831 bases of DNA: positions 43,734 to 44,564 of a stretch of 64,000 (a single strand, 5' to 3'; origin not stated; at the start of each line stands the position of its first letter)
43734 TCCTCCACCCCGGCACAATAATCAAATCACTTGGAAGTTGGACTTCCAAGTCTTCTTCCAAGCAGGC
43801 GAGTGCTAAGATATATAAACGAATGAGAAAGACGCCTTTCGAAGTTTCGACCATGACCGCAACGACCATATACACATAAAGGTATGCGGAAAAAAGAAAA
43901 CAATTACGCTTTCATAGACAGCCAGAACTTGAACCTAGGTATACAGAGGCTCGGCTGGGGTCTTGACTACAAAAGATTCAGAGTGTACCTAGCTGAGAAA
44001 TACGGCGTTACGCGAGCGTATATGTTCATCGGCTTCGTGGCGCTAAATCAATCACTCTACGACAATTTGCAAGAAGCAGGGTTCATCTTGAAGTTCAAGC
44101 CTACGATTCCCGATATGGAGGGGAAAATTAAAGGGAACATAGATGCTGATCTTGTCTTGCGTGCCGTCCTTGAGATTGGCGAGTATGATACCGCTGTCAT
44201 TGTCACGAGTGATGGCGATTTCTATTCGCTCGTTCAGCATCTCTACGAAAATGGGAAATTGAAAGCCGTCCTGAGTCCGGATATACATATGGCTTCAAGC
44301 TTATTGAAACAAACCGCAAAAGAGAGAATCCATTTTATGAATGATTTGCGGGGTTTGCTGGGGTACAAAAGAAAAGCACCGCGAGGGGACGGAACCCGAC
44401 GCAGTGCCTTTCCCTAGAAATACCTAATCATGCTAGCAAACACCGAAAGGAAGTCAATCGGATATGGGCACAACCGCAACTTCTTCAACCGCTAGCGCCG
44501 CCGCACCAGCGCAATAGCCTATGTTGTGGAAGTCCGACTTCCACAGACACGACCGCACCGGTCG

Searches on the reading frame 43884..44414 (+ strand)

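Call 5: search_protein_families(library=pfam, proteins=[window:43884-44414:+])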
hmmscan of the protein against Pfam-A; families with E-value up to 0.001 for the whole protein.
window:43884-44414:+ (177 aa): 1 family
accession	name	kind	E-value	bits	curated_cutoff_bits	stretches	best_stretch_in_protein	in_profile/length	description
PF01936.24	NYN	-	8.5e-16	59.2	24.2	1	10-146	5-139/145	NYN domain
